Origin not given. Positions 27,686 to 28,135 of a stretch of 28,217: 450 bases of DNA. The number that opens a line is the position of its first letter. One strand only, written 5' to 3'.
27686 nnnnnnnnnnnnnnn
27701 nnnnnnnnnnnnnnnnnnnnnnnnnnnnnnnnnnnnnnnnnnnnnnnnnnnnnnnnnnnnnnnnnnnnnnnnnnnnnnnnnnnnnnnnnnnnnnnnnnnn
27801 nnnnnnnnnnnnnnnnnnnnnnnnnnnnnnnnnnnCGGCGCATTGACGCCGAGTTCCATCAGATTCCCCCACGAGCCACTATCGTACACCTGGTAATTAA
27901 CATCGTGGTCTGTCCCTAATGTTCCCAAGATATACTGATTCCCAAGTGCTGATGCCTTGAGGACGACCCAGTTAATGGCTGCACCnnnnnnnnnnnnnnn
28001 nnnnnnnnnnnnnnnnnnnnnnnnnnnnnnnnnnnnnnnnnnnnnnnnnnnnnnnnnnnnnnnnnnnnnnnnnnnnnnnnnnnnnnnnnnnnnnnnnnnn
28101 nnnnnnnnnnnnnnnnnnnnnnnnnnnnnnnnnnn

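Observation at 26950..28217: Array of at least seven ~50-aa blades with a W-x-G-x-x-W core at the N-terminal end of the giant protein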

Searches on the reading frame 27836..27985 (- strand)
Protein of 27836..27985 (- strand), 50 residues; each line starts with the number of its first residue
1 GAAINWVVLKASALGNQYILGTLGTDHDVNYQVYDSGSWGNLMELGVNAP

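Call 47: search_solved_structures(query=A3, max_evalue=10, show_alignments=3)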
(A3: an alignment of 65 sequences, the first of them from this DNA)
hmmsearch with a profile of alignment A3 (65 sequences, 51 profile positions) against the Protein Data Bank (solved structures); distinct sequences matched with E-value up to 10: 6.
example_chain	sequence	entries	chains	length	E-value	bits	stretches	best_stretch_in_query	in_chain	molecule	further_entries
6wix_G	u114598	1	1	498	0.1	15.6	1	21-48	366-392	Envelope glycoprotein gp120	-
9bti_G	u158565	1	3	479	0.53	13.3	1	21-49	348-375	Envelope glycoprotein gp120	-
4e6p_A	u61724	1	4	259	0.57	13.2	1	10-40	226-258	Probable sorbitol dehydrogenase (L-iditol 2-dehydrogenase)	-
6pei_A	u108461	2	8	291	0.75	12.9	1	10-40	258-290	Sorbitol dehydrogenase (L-iditol 2-dehydrogenase)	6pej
7kyx_A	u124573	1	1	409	1.1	12.4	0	7-32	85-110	Coronin-6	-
4lhk_A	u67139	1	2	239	1.5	11.8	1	28-50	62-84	Flocculin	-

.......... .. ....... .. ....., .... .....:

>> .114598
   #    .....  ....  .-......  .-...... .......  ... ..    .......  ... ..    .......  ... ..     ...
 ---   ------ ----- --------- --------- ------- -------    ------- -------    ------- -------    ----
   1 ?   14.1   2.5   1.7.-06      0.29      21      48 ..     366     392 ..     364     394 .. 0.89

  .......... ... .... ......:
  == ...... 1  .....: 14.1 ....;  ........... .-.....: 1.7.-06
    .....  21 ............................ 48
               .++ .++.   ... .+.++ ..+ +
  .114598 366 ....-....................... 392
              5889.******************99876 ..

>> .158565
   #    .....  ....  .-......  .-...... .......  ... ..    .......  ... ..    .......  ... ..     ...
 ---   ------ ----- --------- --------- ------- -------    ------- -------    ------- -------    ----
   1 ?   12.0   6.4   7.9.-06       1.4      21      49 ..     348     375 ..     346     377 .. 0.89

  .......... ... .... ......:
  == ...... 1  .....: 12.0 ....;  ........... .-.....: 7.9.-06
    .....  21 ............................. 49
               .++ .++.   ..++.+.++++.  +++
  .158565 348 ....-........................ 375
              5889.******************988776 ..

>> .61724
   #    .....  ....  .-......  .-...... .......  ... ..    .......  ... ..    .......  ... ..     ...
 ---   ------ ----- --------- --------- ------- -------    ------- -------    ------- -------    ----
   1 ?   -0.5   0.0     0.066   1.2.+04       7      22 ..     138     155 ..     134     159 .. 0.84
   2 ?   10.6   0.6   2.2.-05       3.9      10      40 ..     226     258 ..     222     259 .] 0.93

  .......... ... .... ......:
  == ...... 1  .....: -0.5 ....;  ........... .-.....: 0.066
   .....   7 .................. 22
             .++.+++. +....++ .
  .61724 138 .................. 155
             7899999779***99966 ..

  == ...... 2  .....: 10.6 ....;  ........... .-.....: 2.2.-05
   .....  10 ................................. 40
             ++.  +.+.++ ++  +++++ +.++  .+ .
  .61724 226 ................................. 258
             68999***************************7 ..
